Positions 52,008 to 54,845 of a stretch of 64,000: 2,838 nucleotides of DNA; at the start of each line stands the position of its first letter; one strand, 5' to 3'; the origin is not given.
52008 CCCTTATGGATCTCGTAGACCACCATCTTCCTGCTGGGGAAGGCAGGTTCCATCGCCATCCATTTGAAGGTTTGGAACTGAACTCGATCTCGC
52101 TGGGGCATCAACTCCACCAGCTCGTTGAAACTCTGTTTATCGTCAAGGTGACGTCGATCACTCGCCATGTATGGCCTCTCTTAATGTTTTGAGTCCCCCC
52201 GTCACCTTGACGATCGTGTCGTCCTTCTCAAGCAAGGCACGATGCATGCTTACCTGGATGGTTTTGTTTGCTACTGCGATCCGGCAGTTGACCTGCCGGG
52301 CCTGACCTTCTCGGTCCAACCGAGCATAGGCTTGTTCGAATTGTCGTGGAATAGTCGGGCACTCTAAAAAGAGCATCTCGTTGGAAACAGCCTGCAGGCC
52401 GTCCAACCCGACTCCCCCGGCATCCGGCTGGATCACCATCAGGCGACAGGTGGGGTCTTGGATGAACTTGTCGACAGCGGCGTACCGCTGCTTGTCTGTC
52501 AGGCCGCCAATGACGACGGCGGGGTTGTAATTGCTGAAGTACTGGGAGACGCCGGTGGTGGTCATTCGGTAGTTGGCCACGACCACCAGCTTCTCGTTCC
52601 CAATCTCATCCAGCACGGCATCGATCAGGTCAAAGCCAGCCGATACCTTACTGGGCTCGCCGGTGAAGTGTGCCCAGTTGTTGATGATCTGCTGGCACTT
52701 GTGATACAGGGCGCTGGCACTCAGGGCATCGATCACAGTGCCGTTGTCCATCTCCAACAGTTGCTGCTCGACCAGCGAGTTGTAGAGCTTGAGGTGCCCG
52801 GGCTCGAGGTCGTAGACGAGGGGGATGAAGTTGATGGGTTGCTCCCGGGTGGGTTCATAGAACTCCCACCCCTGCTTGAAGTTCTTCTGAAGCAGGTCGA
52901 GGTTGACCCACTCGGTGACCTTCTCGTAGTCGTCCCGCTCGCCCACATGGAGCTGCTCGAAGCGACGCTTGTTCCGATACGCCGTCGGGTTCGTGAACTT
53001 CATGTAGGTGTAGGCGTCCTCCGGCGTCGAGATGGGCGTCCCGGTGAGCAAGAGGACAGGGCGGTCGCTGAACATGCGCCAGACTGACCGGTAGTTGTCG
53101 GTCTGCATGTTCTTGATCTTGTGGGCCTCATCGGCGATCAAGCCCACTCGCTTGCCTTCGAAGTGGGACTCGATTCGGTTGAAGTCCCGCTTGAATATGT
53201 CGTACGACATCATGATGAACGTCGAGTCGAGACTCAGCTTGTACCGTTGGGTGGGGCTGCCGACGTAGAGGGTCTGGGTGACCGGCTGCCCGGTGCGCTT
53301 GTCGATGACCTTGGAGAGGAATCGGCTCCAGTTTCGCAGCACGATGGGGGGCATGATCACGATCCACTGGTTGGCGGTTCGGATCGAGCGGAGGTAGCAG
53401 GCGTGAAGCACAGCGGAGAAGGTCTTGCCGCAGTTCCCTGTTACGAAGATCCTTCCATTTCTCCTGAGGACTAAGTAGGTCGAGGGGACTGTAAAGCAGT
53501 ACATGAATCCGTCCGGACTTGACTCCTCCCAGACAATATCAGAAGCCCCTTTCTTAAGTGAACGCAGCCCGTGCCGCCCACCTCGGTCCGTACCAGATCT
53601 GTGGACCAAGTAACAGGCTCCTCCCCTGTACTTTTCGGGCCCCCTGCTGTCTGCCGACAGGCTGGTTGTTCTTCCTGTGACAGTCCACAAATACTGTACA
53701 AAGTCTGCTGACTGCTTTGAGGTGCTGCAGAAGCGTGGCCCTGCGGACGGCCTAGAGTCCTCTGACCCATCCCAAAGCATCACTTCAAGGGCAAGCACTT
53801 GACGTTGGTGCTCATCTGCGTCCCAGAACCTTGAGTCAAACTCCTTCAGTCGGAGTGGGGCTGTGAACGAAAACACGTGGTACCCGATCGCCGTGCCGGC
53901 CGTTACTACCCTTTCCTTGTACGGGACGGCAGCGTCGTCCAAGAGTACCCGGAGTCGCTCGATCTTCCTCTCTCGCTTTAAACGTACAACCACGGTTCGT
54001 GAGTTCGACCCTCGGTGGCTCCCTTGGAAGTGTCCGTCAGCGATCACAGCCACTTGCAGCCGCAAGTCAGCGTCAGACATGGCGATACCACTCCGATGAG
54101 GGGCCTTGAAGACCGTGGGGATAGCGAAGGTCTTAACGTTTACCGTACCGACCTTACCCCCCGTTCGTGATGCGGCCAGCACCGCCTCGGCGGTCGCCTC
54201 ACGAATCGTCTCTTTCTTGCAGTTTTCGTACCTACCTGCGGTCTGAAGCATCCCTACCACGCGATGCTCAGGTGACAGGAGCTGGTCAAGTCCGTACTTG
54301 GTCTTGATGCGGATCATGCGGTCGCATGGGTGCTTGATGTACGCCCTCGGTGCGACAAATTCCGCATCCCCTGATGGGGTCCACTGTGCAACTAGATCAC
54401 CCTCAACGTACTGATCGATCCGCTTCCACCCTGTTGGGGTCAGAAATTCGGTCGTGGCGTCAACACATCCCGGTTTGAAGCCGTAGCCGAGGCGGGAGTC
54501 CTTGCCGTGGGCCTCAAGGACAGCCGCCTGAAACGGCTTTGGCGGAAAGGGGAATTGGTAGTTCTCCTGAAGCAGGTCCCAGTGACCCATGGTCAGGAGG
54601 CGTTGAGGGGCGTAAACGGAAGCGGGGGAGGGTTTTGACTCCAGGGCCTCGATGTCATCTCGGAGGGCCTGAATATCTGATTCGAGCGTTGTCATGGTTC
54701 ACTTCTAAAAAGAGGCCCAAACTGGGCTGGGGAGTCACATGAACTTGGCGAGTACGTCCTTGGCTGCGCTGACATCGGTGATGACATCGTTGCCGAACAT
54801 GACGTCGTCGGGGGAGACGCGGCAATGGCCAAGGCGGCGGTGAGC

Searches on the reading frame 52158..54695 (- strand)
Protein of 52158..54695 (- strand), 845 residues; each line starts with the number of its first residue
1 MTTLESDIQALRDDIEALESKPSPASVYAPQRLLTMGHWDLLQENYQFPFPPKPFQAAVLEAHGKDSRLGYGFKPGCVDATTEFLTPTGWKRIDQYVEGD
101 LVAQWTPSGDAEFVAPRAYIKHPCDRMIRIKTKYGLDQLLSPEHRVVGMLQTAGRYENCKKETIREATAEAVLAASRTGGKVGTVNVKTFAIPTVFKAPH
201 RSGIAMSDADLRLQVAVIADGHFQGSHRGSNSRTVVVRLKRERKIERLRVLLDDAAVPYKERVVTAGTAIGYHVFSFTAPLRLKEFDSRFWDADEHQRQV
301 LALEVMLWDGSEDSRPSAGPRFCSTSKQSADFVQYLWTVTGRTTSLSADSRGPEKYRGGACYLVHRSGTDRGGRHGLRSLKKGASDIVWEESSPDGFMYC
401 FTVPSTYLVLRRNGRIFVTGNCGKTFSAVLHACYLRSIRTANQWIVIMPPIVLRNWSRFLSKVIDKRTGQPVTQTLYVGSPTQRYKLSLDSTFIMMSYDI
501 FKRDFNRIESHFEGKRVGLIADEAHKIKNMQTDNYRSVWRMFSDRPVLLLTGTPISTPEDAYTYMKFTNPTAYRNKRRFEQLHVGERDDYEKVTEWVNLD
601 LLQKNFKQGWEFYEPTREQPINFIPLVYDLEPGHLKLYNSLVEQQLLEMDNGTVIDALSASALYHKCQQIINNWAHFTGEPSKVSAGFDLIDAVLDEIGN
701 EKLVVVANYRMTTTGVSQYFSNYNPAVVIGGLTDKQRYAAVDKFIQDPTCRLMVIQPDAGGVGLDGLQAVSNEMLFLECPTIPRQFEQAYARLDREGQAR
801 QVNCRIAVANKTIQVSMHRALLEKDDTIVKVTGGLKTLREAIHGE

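Call 20: search_protein_families(library=phrogs, proteins=[window:52158-54695:-], max_evalue=0.00001)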
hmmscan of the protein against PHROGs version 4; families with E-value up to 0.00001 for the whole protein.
window:52158-54695:- (845 aa): 2 families
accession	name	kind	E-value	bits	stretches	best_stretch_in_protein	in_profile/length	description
phrog_62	-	DNA, RNA and nucleotide metabolism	4.7e-60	204.3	1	423-843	721-1144/1881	DNA helicase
phrog_32482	-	other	3.2e-47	162.4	1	64-453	64-436/589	PhoH-like phosphate starvation-inducible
